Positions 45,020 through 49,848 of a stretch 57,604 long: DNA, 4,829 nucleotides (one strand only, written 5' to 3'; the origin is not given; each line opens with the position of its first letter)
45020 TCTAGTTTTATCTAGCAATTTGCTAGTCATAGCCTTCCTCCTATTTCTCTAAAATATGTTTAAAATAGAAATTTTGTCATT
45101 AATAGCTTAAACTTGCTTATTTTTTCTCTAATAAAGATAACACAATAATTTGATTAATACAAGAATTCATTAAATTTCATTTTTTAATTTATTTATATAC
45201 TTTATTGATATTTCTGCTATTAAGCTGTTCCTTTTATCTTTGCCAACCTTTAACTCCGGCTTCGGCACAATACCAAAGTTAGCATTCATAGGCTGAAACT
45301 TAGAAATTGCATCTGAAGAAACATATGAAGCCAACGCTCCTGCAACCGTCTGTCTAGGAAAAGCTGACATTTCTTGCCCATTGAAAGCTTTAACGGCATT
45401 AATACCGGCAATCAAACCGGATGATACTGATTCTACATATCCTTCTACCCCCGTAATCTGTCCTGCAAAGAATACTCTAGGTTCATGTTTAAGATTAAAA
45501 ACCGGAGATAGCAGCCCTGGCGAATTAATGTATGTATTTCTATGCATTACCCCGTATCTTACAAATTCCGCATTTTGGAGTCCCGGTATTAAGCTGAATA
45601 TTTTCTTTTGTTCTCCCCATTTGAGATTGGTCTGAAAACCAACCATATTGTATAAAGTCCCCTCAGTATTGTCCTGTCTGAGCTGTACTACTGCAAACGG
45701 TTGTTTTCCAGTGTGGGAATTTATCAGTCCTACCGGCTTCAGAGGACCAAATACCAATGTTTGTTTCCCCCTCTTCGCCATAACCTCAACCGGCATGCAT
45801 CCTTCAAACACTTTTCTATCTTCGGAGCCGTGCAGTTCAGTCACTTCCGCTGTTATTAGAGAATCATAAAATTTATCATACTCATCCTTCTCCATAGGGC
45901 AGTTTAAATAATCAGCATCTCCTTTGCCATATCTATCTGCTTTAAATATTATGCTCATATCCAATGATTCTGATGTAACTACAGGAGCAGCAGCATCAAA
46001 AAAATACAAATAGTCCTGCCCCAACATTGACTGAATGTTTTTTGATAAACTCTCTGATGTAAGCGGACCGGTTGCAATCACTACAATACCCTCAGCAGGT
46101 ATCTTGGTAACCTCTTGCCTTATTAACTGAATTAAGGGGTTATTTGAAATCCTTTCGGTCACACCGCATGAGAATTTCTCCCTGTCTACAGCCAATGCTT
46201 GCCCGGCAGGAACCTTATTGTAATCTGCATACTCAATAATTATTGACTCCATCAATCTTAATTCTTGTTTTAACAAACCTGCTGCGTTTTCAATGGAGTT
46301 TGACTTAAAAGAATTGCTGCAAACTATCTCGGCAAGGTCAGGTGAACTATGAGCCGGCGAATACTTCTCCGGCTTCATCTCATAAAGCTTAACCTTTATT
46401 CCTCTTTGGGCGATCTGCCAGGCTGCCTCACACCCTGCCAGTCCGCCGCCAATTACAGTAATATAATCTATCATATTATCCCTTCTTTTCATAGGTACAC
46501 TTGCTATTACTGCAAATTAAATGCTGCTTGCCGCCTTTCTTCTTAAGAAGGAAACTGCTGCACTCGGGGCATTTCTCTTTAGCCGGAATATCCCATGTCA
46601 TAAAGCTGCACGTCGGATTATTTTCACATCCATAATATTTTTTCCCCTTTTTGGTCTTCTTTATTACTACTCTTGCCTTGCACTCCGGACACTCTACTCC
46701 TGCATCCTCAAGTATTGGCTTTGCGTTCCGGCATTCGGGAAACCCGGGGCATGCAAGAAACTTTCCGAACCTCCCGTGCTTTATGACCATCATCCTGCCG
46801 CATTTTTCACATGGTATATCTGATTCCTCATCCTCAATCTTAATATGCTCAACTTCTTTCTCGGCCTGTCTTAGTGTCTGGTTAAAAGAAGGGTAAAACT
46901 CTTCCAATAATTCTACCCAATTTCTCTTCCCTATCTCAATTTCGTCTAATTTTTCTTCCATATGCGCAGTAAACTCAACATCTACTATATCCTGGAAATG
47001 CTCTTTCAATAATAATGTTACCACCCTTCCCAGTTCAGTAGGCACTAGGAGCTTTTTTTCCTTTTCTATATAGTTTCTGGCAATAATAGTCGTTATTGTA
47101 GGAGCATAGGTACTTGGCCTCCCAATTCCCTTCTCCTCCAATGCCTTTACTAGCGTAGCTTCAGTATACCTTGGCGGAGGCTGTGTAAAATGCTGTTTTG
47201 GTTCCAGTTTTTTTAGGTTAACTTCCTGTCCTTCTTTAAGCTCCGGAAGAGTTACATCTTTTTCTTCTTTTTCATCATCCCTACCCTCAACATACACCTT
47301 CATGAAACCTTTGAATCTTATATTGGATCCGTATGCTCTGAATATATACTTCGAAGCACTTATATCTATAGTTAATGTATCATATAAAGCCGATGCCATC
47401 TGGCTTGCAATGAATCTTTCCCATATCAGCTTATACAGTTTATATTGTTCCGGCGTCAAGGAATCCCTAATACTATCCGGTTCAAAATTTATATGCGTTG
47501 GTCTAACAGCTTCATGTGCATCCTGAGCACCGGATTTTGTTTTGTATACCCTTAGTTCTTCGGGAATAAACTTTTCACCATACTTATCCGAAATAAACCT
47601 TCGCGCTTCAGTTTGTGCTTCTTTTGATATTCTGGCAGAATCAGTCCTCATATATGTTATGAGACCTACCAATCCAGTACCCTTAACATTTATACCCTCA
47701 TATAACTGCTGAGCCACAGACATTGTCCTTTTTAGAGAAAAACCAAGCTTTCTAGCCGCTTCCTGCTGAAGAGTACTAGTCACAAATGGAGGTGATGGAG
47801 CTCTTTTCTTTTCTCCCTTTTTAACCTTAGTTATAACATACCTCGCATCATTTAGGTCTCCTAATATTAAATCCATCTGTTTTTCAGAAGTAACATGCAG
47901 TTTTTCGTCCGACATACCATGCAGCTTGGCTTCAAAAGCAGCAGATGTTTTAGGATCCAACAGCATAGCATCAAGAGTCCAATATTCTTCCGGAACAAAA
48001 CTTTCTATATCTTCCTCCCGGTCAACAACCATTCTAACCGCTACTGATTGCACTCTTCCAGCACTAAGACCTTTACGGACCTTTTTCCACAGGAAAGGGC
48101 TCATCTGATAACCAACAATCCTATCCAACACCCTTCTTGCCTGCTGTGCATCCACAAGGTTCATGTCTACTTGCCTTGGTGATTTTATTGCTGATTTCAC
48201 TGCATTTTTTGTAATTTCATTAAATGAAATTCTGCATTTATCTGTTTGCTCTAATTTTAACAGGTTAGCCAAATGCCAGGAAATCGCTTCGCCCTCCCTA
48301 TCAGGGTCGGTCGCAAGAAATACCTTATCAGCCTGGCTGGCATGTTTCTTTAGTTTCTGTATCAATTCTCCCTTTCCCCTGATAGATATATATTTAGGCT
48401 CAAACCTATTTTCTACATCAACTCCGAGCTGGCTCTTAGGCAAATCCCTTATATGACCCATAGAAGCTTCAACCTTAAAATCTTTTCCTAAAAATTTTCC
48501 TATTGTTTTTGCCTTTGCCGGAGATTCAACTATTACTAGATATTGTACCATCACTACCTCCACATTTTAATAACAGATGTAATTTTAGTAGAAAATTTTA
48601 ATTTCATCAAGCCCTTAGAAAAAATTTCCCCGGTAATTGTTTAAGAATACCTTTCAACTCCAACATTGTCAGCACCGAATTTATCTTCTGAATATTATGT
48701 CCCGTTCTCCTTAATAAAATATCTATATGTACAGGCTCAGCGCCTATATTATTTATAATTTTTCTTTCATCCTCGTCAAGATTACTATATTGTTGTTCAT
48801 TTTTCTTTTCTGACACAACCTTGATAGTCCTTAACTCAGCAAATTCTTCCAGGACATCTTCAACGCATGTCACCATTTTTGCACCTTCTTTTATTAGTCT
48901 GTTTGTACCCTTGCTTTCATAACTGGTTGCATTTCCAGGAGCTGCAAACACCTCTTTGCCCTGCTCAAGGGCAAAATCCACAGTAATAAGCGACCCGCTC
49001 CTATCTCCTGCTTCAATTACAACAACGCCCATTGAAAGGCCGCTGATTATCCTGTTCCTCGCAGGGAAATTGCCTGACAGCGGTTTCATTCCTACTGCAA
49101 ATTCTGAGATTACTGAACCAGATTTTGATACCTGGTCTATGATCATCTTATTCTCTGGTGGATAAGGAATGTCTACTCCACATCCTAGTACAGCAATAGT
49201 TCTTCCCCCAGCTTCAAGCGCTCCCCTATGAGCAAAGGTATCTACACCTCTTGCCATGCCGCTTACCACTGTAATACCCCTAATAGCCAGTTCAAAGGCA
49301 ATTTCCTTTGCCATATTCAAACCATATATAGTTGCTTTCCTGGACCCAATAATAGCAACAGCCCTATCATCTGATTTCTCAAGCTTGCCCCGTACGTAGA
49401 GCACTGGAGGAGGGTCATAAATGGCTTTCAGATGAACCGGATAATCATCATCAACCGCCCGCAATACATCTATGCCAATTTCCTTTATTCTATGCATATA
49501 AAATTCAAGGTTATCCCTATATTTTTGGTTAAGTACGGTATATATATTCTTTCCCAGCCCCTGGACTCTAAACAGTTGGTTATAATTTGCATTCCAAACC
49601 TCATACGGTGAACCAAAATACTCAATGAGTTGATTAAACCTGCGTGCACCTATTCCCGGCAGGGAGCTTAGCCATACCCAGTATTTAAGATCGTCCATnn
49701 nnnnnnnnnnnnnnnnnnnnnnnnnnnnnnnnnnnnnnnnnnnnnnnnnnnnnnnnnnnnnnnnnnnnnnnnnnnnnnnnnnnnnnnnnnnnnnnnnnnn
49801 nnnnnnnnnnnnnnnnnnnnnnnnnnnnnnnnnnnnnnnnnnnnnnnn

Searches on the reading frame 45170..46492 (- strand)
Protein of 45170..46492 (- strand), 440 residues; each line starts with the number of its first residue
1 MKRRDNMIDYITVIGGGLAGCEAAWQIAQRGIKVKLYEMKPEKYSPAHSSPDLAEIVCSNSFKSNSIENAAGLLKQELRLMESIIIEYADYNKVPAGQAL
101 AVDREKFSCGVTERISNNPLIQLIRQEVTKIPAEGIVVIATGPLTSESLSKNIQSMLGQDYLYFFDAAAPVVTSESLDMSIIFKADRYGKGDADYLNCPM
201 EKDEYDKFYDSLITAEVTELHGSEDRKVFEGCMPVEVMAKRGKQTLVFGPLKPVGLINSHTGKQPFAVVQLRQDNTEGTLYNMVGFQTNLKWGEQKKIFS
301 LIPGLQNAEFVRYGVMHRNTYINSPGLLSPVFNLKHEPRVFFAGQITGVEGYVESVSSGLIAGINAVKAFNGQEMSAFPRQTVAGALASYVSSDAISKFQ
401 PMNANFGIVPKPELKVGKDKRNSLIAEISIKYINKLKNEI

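Call 46: search_protein_families(library=pfam, proteins=[window:45170-46492:-])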
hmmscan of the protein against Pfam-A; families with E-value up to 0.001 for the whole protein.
window:45170-46492:- (440 aa): 5 families
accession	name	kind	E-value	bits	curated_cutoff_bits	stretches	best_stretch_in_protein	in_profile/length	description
PF01134.28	GIDA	-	5.8e-102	342.1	22.1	1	11-373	2-390/391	Glucose inhibited division protein A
PF01266.30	DAO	-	7.4e-06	26.2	27.9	1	11-42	2-33/353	FAD dependent oxidoreductase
PF13450.12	NAD_binding_8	-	1.2e-05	26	21.9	1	13-41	1-29/68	NAD(P)-binding Rossmann-like domain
PF07992.20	Pyr_redox_2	-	0.00012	22.1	26.1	1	11-133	3-81/291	Pyridine nucleotide-disulphide oxidoreductase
PF00890.30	FAD_binding_2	-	0.00036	20.3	20.4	1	13-49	4-40/414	FAD binding domain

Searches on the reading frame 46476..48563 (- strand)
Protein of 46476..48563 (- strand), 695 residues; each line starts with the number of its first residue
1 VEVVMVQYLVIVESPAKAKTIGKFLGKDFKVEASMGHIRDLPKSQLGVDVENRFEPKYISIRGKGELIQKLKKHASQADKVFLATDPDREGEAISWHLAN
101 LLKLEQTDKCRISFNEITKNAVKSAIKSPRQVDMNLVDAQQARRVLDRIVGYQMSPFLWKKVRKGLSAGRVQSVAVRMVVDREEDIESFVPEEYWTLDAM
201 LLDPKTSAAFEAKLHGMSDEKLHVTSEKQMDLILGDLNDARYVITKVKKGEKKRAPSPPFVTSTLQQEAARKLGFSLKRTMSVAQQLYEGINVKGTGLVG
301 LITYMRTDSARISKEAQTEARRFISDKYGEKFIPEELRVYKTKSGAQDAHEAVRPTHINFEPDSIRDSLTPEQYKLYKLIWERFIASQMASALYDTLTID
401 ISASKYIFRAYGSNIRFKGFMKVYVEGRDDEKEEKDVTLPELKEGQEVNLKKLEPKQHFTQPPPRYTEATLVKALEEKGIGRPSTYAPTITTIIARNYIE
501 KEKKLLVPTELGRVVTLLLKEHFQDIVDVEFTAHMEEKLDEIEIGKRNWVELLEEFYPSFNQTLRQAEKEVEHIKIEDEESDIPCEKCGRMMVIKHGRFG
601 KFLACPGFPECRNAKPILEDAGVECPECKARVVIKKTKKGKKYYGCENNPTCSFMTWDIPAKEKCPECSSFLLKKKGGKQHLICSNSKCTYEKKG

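Call 46: search_protein_families(library=pfam, proteins=[window:46476-48563:-])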
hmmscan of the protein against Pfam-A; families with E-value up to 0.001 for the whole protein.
window:46476-48563:- (695 aa): 3 families
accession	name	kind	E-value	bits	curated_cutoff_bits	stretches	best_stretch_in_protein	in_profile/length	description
PF01131.25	Topoisom_bac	-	5.7e-131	437.7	35.1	1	132-553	2-410/411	DNA topoisomerase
PF01396.24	Zn_ribbon_Top1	-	1e-24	86.4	32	2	584-618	3-37/39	Topoisomerase DNA binding C4 zinc finger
PF01751.28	Toprim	-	9.8e-24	83.8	23.1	1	9-117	2-96/96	Toprim domain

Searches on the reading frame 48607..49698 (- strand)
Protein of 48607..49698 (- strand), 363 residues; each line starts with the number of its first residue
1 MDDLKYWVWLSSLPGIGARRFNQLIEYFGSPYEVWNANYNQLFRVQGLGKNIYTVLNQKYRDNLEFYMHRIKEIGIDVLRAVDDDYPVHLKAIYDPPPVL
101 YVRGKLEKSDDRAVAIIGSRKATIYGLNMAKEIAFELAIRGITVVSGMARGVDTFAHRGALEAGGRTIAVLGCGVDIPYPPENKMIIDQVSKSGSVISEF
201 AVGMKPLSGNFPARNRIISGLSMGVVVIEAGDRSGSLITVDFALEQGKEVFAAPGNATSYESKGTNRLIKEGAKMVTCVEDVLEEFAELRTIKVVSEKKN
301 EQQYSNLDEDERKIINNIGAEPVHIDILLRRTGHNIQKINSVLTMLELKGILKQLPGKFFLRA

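Call 46: search_protein_families(library=pfam, proteins=[window:48607-49698:-])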
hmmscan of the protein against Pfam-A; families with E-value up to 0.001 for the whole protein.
window:48607-49698:- (363 aa): 3 families
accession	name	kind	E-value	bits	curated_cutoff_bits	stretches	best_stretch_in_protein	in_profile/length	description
PF02481.21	DNA_processg_A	-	1.6e-78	263.2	29.6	1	71-277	2-211/212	DNA recombination-mediator protein A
PF17782.7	DprA_WH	-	6.3e-16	58.6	22.9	1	302-358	5-61/61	DprA winged helix domain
PF18306.6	LDcluster4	-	1.1e-08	35.2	26.3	1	113-254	3-124/151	SLOG cluster4 family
